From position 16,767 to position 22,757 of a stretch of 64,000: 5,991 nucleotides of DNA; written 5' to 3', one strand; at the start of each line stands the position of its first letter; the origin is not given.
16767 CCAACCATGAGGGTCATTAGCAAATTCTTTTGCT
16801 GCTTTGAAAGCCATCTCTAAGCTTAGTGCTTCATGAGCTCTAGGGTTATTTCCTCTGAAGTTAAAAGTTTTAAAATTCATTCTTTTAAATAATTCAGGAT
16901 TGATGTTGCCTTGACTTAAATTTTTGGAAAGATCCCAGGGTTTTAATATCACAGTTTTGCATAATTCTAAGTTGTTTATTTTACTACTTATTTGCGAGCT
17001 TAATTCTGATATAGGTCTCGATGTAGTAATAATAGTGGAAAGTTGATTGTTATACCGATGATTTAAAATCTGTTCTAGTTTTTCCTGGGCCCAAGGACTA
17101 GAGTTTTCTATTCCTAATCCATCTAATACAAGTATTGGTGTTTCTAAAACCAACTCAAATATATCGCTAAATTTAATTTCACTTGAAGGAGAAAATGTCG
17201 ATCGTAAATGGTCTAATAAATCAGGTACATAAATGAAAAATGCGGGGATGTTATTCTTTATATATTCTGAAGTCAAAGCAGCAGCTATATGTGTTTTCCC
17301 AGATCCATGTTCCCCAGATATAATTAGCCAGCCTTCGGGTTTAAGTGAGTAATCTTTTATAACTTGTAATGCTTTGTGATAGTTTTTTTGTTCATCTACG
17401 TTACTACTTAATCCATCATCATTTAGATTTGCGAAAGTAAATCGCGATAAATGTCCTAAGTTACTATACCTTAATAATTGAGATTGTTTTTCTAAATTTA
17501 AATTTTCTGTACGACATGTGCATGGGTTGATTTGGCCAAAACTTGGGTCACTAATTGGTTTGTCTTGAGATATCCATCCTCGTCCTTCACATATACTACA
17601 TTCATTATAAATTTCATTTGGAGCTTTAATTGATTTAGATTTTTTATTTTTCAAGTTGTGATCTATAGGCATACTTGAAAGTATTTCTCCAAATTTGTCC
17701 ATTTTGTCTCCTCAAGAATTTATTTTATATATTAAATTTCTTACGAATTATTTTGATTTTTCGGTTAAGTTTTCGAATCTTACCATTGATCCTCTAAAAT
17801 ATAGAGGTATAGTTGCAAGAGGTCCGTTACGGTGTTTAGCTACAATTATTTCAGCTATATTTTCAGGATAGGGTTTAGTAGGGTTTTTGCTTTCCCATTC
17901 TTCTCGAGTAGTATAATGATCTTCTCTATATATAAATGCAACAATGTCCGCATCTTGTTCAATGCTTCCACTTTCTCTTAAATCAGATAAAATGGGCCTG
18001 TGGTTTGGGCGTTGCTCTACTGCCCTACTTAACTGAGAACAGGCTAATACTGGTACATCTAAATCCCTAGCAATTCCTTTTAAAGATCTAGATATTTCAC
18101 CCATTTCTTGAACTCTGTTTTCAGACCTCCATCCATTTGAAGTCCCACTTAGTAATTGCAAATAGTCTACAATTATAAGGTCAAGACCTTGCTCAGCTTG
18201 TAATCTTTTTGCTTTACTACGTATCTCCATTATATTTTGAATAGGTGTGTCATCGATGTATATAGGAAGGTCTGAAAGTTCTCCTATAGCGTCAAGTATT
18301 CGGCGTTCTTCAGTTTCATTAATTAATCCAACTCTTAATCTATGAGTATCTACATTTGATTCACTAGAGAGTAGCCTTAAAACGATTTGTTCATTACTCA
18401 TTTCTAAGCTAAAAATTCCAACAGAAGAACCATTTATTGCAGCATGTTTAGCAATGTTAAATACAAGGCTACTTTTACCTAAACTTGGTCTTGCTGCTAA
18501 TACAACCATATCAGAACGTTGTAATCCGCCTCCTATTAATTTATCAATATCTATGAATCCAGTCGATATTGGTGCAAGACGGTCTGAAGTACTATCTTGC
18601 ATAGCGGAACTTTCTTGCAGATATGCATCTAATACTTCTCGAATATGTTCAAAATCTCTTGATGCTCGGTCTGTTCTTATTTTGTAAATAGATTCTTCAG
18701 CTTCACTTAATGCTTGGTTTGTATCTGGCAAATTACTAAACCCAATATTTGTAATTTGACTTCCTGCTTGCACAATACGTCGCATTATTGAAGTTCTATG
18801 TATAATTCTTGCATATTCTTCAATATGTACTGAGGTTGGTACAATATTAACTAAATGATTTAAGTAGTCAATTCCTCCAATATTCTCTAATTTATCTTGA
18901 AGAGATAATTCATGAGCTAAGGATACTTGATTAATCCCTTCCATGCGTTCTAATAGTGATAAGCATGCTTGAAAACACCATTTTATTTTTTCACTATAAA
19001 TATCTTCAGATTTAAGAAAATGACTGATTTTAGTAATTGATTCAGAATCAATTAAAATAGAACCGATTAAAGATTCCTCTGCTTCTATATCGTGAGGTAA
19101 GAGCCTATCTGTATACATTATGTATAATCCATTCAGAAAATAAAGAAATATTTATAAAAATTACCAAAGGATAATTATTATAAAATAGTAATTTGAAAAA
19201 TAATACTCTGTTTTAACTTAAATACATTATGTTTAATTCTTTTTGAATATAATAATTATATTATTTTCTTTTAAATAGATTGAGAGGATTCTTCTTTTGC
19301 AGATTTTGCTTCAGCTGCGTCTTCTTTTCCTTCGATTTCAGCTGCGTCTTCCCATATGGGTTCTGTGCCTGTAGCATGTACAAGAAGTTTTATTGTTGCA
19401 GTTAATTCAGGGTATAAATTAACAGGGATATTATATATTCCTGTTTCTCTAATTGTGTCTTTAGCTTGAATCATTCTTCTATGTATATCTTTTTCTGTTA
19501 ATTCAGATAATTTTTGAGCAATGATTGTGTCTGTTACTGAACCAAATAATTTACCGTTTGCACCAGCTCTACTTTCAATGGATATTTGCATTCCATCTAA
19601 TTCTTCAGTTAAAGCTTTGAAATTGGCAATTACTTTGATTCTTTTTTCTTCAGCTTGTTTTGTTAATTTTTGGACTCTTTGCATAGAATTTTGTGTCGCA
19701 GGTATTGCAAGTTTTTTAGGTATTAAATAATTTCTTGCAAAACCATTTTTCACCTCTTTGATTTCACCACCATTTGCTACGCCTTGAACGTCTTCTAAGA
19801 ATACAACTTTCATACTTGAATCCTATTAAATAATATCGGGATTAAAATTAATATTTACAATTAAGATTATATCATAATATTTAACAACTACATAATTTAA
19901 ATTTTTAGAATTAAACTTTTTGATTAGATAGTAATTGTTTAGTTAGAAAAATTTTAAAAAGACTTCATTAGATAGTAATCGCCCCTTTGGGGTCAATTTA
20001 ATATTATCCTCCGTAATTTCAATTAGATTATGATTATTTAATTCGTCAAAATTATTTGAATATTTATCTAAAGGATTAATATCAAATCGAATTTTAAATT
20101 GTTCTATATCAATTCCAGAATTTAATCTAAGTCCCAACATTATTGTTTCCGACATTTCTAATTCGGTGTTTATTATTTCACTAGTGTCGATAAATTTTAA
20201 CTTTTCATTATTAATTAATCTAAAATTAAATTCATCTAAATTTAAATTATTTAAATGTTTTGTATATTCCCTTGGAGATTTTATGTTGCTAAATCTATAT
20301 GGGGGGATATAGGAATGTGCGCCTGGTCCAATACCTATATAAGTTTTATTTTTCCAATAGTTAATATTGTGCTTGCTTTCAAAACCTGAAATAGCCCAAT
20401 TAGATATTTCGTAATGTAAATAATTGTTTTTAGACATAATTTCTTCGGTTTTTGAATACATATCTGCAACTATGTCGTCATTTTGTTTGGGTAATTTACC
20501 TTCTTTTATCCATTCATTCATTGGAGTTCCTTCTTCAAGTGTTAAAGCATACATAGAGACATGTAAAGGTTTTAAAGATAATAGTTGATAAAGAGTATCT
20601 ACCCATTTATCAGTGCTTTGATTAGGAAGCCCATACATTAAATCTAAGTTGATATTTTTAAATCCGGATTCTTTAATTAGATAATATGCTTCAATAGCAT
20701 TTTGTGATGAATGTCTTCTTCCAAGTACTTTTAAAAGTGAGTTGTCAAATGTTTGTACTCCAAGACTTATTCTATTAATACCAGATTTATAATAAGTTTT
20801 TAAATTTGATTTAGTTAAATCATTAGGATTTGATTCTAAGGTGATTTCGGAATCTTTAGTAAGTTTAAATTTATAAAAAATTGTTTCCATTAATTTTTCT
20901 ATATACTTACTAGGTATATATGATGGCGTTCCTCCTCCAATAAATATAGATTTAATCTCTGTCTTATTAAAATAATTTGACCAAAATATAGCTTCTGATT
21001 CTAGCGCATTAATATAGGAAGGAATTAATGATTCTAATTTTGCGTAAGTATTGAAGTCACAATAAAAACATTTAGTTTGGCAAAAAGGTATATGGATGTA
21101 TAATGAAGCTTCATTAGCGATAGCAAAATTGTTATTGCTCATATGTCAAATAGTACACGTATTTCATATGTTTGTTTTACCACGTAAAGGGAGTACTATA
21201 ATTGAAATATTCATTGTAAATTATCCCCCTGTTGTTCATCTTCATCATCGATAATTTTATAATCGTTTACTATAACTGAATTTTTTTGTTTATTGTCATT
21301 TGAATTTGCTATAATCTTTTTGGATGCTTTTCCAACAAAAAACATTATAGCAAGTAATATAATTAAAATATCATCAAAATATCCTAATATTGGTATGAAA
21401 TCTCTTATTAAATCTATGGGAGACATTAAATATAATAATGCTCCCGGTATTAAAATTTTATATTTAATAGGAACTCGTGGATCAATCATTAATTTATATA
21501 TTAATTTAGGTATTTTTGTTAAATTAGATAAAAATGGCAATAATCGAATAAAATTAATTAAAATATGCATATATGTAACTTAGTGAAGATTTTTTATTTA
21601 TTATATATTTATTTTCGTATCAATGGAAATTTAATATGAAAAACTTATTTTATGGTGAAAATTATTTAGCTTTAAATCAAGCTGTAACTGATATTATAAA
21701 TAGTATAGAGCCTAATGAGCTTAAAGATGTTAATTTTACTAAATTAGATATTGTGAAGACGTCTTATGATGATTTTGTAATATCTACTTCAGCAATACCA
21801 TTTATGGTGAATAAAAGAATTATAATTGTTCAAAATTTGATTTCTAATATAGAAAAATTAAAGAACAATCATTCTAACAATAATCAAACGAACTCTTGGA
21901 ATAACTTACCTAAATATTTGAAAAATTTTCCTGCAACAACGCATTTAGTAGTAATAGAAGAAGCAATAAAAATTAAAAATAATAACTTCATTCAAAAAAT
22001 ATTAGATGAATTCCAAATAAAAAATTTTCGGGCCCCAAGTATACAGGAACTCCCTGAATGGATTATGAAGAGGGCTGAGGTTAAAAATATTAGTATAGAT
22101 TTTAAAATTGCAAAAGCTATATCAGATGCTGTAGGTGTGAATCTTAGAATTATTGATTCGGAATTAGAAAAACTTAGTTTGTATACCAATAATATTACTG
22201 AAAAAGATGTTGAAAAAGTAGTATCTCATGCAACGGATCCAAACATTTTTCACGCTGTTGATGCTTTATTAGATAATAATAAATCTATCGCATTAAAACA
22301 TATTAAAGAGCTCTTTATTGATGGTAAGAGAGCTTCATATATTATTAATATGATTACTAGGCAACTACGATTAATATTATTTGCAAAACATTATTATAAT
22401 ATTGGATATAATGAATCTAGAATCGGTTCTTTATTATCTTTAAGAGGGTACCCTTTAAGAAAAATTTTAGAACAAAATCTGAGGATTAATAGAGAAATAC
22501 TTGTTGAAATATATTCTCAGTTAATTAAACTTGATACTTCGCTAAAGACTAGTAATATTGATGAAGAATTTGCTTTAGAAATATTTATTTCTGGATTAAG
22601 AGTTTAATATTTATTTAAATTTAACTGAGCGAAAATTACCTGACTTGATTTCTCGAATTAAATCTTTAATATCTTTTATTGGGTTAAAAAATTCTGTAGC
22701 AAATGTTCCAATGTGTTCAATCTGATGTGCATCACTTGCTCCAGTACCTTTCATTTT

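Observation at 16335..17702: Single polypeptide with two tandem DnaC/DnaI-like AAA+ modules and a zinc ribbon, encoded directly after dnaB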

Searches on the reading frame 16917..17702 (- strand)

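Call 46: search_protein_families(library=ncbifam, proteins=[window:16917-17702:-], max_evalue=0.00001)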
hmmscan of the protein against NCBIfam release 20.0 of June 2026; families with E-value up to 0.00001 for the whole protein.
seq(262 aa): 10 families
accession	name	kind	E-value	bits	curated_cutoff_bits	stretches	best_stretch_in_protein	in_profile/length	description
NF005992.0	PRK08116.1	subfamily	2.9e-30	105.3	189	1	61-253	43-246/269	hypothetical protein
NF005304.0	PRK06835.1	equivalog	1.7e-19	70.1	215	1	33-242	99-301/330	ATP-binding protein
NF006505.0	PRK08939.1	equivalog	3.1e-19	69.4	228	1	60-240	95-271/306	primosomal protein DnaI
NF038214.1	IS21_help_AAA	equivalog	2.1e-16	60.3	200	1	125-238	92-201/232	IS21-like element helper ATPase IstB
NF005931.1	PRK07952.1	equivalog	5.2e-13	49.1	357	1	103-238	80-214/246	replicative helicase loader DnaC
NF005378.0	PRK06921.1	subfamily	5.5e-12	45.3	207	1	19-235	19-230/266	hypothetical protein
NF001154.0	PRK00149.3-3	equivalog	3.9e-11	42.6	410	1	107-236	131-264/462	chromosomal replication initiator protein DnaA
NF009043.0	PRK12377.1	subfamily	5.4e-09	36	389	1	117-236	95-212/248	ATP-binding protein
TIGR00362.1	DnaA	equivalog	1.3e-06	27.7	343.9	1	108-236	123-249/437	chromosomal replication initiator protein DnaA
NF006616.1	PRK09183.1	subfamily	4.5e-06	26.1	300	1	126-235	103-209/253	IS21-like element helper ATPase IstB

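Call 47: search_protein_families(library=pfam, proteins=[window:16917-17702:-], max_evalue=0.01)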
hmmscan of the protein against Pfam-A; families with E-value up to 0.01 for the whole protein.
seq(262 aa): 8 families
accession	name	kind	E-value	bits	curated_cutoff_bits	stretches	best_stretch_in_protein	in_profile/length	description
PF01695.23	IstB_IS21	-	1e-13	51.8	24.1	1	126-236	95-201/238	IstB-like ATP binding protein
PF20720.3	nSTAND3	-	1.7e-07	31.5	27.2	1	106-180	5-72/155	Novel STAND NTPase 3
PF13191.12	AAA_16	-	0.0016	19.4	32.6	1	124-186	25-83/167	AAA ATPase domain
PF00004.35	AAA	-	0.0021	18.9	21.2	1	127-239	2-119/131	ATPase family associated with various cellular activities (AAA)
PF07693.20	KAP_NTPase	-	0.0034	17.1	20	1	112-158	9-55/293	KAP family P-loop domain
PF00308.24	Bac_DnaA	-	0.0043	17.7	23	1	119-236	30-146/162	Bacterial DnaA ATPAse domain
PF04851.21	ResIII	-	0.005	17.2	22.5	1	121-178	21-81/164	Type III restriction enzyme, res subunit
PF13401.12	AAA_22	-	0.0063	17.3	27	0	123-161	5-43/130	AAA domain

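Call 77: search_protein_families(library=phrogs, proteins=[window:16917-17702:-], max_evalue=1e-8)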
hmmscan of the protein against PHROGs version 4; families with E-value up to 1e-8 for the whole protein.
seq(262 aa): 3 families
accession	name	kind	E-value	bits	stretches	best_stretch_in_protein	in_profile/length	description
phrog_50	-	DNA, RNA and nucleotide metabolism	2.5e-38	133.5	1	22-242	264-489/570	DnaC-like helicase loader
phrog_3277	-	DNA, RNA and nucleotide metabolism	3.5e-21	76.7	1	126-239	13-129/168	DnaC-like helicase loader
phrog_26922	-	DNA, RNA and nucleotide metabolism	6.8e-09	37.2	0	187-242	11-66/92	DnaC-like helicase loader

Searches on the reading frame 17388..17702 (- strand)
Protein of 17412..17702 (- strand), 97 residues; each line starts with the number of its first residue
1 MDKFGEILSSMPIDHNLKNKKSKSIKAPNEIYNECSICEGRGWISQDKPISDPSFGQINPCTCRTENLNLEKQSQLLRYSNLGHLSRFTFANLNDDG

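Call 47: search_protein_families(library=pfam, proteins=[window:17412-17702:-], max_evalue=0.01)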
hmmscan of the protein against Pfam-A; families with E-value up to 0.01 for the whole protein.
seq(97 aa): 0 families

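Call 59: predict_structure(alignment_id=A2)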
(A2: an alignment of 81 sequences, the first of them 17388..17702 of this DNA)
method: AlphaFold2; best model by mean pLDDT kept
length: 105 residues; sequences in the alignment: 81
mean_pLDDT: 65.1   pTM: 0.34
mean pLDDT of the five models: 65.1, 63.9, 60.6, 59.5, 58.7
residues with pLDDT >= 90: 0; 70-90: 44; 50-70: 38; < 50: 23
segments of 3 or more residues with pLDDT < 50: 10-30
pLDDT, mean of each block of 10 residues (from residue 1): 51 41 44 71 82 82 81 73 59 66 64
secondary structure, 60 per line:
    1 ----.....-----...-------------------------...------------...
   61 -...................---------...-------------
elements in order: H5-9 E43-45 E58-60 H62-80

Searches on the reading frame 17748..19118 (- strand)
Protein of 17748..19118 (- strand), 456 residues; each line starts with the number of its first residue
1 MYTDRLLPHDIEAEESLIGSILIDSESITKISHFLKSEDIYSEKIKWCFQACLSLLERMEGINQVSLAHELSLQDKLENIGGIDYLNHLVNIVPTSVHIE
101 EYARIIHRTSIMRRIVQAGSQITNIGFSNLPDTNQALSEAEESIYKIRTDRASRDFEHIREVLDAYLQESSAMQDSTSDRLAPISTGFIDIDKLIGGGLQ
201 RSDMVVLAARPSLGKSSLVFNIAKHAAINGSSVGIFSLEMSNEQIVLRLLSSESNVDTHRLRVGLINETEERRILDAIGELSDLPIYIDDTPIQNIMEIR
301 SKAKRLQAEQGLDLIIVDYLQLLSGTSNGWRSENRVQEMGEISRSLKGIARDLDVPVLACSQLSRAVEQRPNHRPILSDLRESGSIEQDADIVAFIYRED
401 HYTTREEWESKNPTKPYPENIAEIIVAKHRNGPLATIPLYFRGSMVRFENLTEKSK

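Call 3: search_protein_families(library=pfam, proteins=[window:17748-19118:-], max_evalue=0.1)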
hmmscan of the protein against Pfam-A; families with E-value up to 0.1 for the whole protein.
window:17748-19118:- (456 aa): 3 families
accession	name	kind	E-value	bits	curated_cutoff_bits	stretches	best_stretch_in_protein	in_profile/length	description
PF03796.21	DnaB_C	-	6.9e-98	327.5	27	1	184-450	2-255/255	DnaB-like helicase C terminal domain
PF00772.26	DnaB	-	4.1e-25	88.2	23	1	7-107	2-102/103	DnaB-like helicase N terminal domain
PF13481.12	AAA_25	-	2.4e-12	47.3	27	1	192-362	23-189/195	AAA domain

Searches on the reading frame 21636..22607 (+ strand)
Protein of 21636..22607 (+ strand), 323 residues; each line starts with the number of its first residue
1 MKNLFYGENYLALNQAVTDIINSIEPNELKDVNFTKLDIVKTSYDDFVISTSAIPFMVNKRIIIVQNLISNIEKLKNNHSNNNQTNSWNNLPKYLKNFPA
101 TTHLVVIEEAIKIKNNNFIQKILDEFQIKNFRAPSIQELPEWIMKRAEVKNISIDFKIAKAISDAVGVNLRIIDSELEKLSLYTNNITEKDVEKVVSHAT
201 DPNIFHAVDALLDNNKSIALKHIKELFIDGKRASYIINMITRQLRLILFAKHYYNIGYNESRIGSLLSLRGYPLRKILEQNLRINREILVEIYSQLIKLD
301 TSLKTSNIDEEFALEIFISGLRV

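Call 73: search_protein_families(library=pfam, proteins=[window:21636-22607:+], max_evalue=0.00001)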
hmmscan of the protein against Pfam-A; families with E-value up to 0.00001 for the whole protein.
window:21636-22607:+ (323 aa): 2 families
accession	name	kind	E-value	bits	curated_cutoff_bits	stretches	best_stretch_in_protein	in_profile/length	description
PF21694.2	DNA_pol3_delta_C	-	8.2e-23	81.1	27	1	203-319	3-119/121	DNA polymerase III delta subunit, C-terminal domain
PF06144.19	DNA_pol3_delta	-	4.1e-12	46.6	21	1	4-124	2-115/124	DNA polymerase III, delta subunit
